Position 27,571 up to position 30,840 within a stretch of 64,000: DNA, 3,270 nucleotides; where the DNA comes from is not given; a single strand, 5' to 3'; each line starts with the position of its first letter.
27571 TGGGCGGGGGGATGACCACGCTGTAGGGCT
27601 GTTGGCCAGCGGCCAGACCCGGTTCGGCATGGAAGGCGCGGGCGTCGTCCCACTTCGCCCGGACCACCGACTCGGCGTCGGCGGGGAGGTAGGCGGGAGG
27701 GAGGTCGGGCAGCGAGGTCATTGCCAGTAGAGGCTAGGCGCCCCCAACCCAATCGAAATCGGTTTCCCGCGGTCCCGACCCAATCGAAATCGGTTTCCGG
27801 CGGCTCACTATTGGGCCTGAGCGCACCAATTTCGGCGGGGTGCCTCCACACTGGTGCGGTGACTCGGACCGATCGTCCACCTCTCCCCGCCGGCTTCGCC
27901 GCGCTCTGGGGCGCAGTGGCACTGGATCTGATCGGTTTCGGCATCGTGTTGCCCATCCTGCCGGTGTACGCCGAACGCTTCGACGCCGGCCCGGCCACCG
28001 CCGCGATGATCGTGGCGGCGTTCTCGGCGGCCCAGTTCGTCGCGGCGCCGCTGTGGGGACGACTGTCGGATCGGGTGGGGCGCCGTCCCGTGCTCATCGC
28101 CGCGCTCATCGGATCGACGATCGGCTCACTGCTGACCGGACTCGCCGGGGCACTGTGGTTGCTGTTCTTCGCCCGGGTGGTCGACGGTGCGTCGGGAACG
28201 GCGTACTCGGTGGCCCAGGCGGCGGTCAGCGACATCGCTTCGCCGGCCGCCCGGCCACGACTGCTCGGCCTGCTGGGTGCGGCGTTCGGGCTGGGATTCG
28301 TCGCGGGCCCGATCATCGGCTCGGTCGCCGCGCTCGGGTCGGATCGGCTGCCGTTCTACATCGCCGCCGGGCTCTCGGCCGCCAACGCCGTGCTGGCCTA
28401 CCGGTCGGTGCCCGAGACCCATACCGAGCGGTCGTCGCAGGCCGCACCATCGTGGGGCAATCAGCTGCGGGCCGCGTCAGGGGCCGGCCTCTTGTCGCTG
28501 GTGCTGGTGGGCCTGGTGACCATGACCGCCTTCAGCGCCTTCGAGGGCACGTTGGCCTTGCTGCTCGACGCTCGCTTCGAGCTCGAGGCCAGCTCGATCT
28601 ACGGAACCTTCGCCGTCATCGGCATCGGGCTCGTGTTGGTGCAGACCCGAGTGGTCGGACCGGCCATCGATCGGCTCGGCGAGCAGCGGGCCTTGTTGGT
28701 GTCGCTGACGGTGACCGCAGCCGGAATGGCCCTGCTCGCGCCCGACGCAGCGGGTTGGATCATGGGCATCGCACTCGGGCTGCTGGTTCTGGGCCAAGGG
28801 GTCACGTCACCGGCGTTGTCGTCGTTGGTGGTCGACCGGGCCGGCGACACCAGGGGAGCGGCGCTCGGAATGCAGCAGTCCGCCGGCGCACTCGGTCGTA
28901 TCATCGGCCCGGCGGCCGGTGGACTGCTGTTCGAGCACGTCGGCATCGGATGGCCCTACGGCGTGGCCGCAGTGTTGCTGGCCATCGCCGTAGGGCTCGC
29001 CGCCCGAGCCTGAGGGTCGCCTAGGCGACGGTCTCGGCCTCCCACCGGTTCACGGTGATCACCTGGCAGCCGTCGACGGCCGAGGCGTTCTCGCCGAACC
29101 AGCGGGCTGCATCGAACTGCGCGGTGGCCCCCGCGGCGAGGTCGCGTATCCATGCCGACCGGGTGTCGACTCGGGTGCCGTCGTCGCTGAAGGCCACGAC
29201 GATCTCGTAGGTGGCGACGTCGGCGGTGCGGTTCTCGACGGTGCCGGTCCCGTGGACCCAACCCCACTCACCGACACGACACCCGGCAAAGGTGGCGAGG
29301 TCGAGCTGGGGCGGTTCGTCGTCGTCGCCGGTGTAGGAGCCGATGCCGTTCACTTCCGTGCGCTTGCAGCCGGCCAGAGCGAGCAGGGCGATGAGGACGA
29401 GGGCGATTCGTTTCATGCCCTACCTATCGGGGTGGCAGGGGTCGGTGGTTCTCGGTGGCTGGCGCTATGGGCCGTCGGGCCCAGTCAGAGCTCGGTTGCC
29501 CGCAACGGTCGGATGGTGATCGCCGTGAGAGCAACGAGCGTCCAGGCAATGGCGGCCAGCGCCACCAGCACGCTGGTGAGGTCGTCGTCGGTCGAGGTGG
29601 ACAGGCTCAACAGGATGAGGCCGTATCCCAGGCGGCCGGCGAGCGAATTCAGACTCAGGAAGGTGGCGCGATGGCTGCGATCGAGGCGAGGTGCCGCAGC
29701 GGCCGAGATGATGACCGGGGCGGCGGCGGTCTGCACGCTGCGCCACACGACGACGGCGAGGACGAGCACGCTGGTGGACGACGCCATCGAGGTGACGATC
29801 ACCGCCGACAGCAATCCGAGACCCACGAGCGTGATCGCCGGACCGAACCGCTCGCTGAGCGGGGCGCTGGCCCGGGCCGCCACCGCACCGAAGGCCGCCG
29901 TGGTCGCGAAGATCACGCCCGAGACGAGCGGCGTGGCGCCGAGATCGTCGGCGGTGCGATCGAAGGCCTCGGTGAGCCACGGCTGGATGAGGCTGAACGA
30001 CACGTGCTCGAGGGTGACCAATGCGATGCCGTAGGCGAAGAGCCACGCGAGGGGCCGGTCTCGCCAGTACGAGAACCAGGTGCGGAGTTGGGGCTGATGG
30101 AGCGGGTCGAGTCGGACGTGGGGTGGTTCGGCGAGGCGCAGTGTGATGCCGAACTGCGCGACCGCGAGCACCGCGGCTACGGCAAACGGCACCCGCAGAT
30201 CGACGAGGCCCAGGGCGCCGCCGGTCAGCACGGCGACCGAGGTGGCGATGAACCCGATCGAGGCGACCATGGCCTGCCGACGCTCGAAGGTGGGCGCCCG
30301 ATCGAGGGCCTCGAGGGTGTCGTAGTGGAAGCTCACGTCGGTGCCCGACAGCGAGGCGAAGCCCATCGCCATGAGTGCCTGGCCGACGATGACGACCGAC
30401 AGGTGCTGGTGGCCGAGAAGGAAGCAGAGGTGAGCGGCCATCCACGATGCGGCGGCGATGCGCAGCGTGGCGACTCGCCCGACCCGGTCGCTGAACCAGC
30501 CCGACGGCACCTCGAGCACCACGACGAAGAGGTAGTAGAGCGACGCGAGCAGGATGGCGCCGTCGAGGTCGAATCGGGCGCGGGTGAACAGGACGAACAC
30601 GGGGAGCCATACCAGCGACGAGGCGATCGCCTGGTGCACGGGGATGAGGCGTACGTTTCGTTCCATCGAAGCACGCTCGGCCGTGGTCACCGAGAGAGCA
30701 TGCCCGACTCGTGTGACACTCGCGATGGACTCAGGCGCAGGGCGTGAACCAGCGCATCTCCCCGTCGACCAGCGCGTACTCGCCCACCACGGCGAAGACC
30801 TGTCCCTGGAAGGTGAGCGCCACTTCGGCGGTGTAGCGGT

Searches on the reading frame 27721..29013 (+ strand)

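Call 67: search_protein_families(library=pfam, proteins=[window:27721-29013:+], max_evalue=0.00001)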
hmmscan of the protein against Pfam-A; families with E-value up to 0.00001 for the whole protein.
window:27721-29013:+ (430 aa): 4 families
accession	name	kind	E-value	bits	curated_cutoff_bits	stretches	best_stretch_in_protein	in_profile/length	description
PF07690.21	MFS_1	-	2.1e-50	172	33.4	2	62-308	1-258/347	Major Facilitator Superfamily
PF00083.30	Sugar_tr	-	3.2e-14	53.1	22.3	1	94-226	48-188/452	Sugar (and other) transporter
PF12832.13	MFS_1_like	-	3.9e-08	33.2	25.2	0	73-134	15-77/373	MFS_1 like family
PF06779.20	MFS_4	-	6.3e-06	26.2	26.3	1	65-223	198-360/364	Uncharacterised MFS-type transporter YbfB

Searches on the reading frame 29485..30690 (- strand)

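Call 67: search_protein_families(library=pfam, proteins=[window:29485-30690:-], max_evalue=0.00001)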
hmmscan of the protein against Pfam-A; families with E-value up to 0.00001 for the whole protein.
window:29485-30690:- (401 aa): 1 family
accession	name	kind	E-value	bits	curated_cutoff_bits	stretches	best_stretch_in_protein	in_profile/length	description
PF07690.21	MFS_1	-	2.9e-20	72.9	33.4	1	40-358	29-345/347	Major Facilitator Superfamily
